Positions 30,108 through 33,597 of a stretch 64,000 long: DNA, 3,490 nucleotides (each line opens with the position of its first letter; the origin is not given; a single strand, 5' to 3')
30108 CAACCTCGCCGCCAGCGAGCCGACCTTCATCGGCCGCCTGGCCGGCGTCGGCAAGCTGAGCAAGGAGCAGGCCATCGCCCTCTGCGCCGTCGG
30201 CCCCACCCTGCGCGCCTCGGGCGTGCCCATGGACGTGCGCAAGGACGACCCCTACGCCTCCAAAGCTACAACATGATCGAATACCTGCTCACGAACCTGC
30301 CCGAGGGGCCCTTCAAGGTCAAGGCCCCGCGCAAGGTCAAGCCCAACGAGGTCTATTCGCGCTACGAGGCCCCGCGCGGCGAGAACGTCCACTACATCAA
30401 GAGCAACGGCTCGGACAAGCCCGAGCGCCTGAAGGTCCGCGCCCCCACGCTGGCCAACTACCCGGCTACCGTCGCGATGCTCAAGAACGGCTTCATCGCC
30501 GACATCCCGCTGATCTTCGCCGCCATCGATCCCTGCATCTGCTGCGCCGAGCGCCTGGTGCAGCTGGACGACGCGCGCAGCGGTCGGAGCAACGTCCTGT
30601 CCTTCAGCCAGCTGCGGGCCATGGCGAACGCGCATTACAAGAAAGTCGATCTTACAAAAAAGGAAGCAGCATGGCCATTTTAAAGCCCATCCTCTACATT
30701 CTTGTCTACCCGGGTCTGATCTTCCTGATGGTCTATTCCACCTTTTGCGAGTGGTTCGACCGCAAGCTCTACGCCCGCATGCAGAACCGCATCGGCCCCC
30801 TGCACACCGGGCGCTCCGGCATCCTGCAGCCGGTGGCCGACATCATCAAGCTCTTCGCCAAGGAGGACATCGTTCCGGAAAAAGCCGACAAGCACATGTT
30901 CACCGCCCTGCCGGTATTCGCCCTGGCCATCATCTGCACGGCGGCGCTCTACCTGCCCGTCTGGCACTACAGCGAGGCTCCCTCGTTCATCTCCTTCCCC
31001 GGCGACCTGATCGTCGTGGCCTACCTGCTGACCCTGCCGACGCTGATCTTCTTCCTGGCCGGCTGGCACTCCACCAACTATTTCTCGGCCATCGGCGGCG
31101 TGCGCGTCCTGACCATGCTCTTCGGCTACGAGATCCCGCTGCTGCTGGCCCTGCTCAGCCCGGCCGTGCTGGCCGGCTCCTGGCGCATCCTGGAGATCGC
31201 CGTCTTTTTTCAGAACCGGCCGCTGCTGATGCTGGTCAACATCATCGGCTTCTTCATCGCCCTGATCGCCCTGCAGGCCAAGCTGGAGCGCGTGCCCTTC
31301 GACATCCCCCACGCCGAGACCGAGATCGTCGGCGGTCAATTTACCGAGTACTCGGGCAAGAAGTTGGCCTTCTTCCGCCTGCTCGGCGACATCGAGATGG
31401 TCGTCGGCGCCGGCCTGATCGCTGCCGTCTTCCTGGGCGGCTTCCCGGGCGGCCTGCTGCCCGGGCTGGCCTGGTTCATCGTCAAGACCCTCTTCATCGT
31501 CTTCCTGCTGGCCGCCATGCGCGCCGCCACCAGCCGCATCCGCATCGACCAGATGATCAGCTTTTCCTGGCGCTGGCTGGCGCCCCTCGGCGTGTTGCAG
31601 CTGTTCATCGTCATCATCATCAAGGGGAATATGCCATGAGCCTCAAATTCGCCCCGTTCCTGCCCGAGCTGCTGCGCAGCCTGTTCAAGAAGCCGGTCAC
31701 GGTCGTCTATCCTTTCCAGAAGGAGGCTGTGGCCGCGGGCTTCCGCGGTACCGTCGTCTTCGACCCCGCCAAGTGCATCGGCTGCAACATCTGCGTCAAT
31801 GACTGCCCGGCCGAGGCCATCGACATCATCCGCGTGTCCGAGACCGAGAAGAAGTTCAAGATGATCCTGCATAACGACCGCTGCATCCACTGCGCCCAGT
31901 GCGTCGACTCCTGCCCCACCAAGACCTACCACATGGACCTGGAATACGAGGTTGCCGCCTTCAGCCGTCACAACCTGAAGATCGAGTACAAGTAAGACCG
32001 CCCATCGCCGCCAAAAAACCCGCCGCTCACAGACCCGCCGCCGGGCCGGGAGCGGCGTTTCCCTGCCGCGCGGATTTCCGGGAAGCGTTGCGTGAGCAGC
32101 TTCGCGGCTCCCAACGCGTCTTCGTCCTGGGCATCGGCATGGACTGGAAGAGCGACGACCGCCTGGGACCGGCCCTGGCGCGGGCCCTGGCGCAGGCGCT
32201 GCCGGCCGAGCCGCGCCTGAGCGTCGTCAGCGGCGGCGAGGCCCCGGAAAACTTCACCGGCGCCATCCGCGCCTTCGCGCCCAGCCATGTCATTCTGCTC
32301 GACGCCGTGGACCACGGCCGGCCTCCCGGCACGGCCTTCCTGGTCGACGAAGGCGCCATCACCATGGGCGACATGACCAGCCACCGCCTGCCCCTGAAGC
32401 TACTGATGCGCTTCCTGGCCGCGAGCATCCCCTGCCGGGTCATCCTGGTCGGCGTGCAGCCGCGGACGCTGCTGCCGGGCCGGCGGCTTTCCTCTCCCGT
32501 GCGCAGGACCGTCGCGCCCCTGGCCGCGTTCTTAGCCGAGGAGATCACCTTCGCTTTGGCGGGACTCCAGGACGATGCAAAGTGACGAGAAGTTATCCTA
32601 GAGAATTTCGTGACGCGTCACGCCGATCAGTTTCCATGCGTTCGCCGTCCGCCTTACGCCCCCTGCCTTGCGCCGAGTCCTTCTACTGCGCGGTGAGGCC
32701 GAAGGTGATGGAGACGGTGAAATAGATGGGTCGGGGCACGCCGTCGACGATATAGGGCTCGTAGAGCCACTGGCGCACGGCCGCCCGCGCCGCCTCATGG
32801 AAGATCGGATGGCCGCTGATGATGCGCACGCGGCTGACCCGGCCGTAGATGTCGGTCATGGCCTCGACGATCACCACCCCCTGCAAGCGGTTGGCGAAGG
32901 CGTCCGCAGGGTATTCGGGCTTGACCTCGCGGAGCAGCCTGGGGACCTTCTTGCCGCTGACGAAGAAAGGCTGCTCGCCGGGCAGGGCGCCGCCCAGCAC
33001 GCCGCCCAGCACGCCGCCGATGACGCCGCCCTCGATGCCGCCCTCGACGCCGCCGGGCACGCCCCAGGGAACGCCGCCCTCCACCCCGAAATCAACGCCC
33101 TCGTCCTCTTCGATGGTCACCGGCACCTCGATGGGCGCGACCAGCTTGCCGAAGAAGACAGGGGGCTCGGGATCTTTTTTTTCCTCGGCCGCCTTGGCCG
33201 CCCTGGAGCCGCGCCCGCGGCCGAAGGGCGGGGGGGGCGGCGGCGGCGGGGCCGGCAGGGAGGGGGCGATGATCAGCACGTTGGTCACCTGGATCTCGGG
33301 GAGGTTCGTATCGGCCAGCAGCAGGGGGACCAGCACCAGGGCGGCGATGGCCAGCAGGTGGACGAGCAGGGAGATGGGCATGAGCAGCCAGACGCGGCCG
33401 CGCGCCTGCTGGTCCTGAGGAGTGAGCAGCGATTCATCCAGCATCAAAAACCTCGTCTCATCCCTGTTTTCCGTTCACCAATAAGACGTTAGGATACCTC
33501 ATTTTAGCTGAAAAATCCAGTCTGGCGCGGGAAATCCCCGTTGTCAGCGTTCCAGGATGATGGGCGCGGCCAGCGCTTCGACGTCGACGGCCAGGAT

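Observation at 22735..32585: Group 4 [NiFe]-hydrogenase operon whose subunit set equals the full 11-subunit complex I core (A,B,C,D,H,I,J,K,L,M,N-like)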

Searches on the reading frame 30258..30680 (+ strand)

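Call 5: search_protein_families(library=pfam, proteins=[window:30258-30680:+], max_evalue=0.1)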
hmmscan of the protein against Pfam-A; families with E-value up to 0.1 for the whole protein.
window:30258-30680:+ (141 aa): 1 family
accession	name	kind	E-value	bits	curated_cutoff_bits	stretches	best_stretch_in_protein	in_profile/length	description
PF00346.24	Complex1_49kDa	-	3.7e-18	66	24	1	26-99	198-271/271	Respiratory-chain NADH dehydrogenase, 49 Kd subunit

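Call 7: search_protein_families(library=ncbifam, proteins=[window:30258-30680:+], max_evalue=0.01)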
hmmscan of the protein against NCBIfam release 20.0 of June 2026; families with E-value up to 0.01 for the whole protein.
window:30258-30680:+ (141 aa): 8 families
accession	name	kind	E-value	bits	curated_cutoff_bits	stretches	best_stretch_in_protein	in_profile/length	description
NF040602.1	F420_dehyd_FpoD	exception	5.2e-16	58.6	600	1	3-99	268-372/372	F420H2 dehydrogenase subunit FpoD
NF004739.1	PRK06075.1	equivalog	8.4e-14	51.1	360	1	25-97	310-382/384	NADH-quinone oxidoreductase subunit D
NF008974.0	PRK12322.1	equivalog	3.4e-13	49.3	522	1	2-93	266-360/366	NADH-quinone oxidoreductase subunit D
TIGR01962.1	NuoD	equivalog_domain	1.2e-12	47.4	459.35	1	27-94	314-381/386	NADH dehydrogenase (quinone) subunit D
NF009808.0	PRK13292.1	equivalog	6.4e-07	27.6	1156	1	29-93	721-785/791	NADH-quinone oxidoreductase subunit B/C/D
NF005649.0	PRK07415.1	equivalog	1.8e-06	27.3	583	1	20-94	315-389/394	NAD(P)H-quinone oxidoreductase subunit H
NF008728.0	PRK11742.1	equivalog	3.7e-06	25.6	840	1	28-94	527-593/598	NADH-quinone oxidoreductase subunit C/D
TIGR03295.1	frhA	equivalog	0.00079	18.5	392.5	1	36-106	333-402/412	coenzyme F420 hydrogenase subunit alpha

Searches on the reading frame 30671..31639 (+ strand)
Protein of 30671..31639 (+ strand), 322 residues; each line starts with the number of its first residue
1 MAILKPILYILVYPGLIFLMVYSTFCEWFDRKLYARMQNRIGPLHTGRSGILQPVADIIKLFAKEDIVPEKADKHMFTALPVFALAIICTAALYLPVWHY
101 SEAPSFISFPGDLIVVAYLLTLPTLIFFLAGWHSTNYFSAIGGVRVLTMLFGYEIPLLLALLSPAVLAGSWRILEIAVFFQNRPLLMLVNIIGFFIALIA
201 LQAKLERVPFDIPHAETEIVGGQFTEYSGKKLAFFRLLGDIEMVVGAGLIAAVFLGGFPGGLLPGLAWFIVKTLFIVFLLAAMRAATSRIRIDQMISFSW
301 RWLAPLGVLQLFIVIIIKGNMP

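Call 6: search_protein_families(library=pfam, proteins=[window:30671-31636:+], max_evalue=0.1)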
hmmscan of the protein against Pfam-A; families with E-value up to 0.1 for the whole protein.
window:30671-31636:+ (322 aa): 1 family
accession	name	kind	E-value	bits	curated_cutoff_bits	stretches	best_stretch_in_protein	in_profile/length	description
PF00146.26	NADHdh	-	2.3e-83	280.5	27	1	17-314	8-297/298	NADH dehydrogenase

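Call 73: search_solved_structures(query=window:30671-31636:+, max_evalue=1e-15)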
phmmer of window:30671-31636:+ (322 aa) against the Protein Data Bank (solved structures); distinct sequences matched with E-value up to 1e-15: 35.
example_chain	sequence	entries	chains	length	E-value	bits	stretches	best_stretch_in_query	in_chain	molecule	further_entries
4he8_H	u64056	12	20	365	2.6e-43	152.2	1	10-316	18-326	NADH-quinone oxidoreductase subunit 8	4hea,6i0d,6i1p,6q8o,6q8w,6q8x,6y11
7nyh_H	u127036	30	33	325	7.4e-42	147.4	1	16-314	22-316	NADH-quinone oxidoreductase subunit H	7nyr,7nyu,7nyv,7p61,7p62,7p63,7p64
6nbq_A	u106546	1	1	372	1e-39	140.3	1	15-259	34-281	NdhA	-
6hum_A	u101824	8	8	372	1.2e-39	140.1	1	14-259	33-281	NAD(P)H-quinone oxidoreductase subunit 1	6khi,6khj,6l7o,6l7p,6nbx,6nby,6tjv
7eu3_A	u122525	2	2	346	1.5e-34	123.4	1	17-313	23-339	NAD(P)H-quinone oxidoreductase subunit 1, chloroplastic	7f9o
8e9g_H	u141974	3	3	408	1.4e-33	120.2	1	17-318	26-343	NADH-quinone oxidoreductase subunit H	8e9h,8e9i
9grx_A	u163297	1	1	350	6.8e-33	117.9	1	21-259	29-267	NAD(P)H-quinone oxidoreductase subunit 1, chloroplastic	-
7wff_A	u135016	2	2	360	7.4e-32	114.5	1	20-313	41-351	NAD(P)H-quinone oxidoreductase subunit 1, chloroplastic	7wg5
7a23_H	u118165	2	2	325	1.2e-31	113.9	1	19-309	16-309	Nad1m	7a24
7ar7_H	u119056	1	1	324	5e-30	108.5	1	19-309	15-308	NADH-ubiquinone oxidoreductase chain 1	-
7aqq_H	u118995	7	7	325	6.2e-30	108.2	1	19-309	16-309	NADH-ubiquinone oxidoreductase chain 1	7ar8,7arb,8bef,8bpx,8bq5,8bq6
6x89_1M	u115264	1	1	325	1.1e-29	107.4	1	19-311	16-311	NU1M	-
8e73_1M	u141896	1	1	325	1.2e-29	107.3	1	19-311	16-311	Nad1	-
9ti4_s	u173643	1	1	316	3.9e-27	99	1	12-311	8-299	NADH-ubiquinone oxidoreductase chain 1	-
9cwt_s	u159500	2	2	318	4e-27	99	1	12-311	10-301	NADH-ubiquinone oxidoreductase chain 1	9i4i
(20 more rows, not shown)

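Call 87: find_encoding_contigs(protein=window:30671-31639:+, flank=5000, max_places=4)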
Protein window:30671-31639:+ (322 aa): 3 contigs read that carry it; 3 places shown.
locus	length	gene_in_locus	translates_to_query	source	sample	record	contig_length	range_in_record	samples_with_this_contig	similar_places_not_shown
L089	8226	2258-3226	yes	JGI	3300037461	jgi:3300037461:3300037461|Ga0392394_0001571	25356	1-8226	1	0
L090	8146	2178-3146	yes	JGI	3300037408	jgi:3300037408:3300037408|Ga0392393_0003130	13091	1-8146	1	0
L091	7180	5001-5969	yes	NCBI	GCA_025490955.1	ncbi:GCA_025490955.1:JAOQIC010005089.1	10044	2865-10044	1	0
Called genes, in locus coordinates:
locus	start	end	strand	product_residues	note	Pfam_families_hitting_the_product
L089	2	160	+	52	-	?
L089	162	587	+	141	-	PF01058:Oxidored_q6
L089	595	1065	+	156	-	PF00329:Complex1_30kDa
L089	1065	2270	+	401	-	PF00374:NiFeSe_Hases, PF00346:Complex1_49kDa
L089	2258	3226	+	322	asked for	PF00146:NADHdh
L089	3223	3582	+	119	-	PF00037:Fer4 (weak), PF12837:Fer4_6 (weak), PF13237:Fer4_10 (weak), PF14697:Fer4_21, PF12838:Fer4_7, PF13187:Fer4_9, PF13237:Fer4_10 (weak), PF00037:Fer4 (weak), +4 more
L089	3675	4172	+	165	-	PF01750:HycI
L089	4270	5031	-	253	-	PF03544:TonB_C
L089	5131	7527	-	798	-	PF01433:Peptidase_M1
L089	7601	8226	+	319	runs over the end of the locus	PF20094:GWxTD_dom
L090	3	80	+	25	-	?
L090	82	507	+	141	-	PF01058:Oxidored_q6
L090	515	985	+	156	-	PF00329:Complex1_30kDa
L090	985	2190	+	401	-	PF00374:NiFeSe_Hases, PF00346:Complex1_49kDa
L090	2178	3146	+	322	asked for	PF00146:NADHdh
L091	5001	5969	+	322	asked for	PF00146:NADHdh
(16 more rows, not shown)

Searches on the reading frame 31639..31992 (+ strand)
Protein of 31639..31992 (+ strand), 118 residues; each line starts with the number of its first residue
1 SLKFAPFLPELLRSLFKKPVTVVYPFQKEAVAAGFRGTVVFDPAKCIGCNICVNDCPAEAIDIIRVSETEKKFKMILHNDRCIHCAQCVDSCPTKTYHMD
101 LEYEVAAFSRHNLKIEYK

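Call 6: search_protein_families(library=pfam, proteins=[window:31639-31992:+], max_evalue=0.1)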
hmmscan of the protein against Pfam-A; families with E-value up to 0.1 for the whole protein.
window:31639-31992:+ (118 aa): 19 families
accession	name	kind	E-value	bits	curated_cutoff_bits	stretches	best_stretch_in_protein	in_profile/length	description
PF12838.12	Fer4_7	-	6.8e-13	49.3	27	1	45-95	1-51/52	4Fe-4S dicluster domain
PF00037.32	Fer4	-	7.4e-13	48.2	21.1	2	39-62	1-24/24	4Fe-4S binding domain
PF13237.11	Fer4_10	-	1.3e-11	44.7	25.5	2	74-98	1-22/53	4Fe-4S dicluster domain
PF12837.12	Fer4_6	-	3.1e-11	43.1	25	2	39-61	2-24/24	4Fe-4S binding domain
PF13187.11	Fer4_9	-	2.2e-10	40.8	27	1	45-95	1-50/52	4Fe-4S dicluster domain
PF12797.12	Fer4_2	-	2.3e-10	40.2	24.5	2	75-94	3-22/22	4Fe-4S binding domain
PF14697.11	Fer4_21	-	5.6e-10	39.6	35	1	42-95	4-55/59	4Fe-4S dicluster domain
PF13484.11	Fer4_16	-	5.6e-09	37.1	30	2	81-107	1-26/66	4Fe-4S double cluster binding domain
PF12800.12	Fer4_4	-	1.3e-08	34.9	24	2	80-94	2-16/17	4Fe-4S binding domain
PF13247.11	Fer4_11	-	3.1e-05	24.5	26.2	1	36-99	33-97/100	4Fe-4S dicluster domain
PF13370.11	Fer4_13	-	8.6e-05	23.6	24.5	1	80-112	4-35/58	4Fe-4S single cluster domain of Ferredoxin I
PF13183.11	Fer4_8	-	0.00012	22.9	27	2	45-95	4-67/68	4Fe-4S dicluster domain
PF13459.11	Fer4_15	-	0.00032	21.8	22.4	0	79-94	5-20/66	4Fe-4S single cluster domain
PF17179.9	Fer4_22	-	0.0004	21.6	27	0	81-95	1-15/95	4Fe-4S dicluster domain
PF13534.11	Fer4_17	-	0.00068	20.6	22.2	1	81-97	1-17/61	4Fe-4S dicluster domain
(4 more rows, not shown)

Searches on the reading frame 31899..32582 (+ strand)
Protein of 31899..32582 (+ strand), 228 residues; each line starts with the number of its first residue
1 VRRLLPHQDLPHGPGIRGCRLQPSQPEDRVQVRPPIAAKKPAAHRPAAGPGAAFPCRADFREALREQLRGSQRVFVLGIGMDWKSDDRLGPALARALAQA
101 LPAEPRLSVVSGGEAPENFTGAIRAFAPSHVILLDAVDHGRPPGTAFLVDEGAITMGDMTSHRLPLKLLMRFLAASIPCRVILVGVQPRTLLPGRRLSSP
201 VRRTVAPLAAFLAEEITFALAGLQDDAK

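Call 6: search_protein_families(library=pfam, proteins=[window:31899-32582:+], max_evalue=0.1)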
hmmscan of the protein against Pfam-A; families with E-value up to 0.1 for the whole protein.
window:31899-32582:+ (228 aa): 2 families
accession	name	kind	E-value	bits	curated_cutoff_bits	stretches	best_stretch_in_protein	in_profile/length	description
PF01750.23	HycI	-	3.6e-14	53.2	23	1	93-210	3-125/130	Hydrogenase maturation protease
PF19892.4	DUF6365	-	0.057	12.8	32.5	1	110-169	37-95/404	Family of unknown function (DUF6365)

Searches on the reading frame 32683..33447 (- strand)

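Call 6: search_protein_families(library=pfam, proteins=[window:32683-33447:-], max_evalue=0.1)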
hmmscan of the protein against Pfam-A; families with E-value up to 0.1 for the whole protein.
window:32683-33447:- (254 aa): 1 family
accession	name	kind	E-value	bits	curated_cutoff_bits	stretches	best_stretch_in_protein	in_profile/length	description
PF03544.19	TonB_C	-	2.5e-16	60.3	24.6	1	176-251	2-79/79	Gram-negative bacterial TonB protein C-terminal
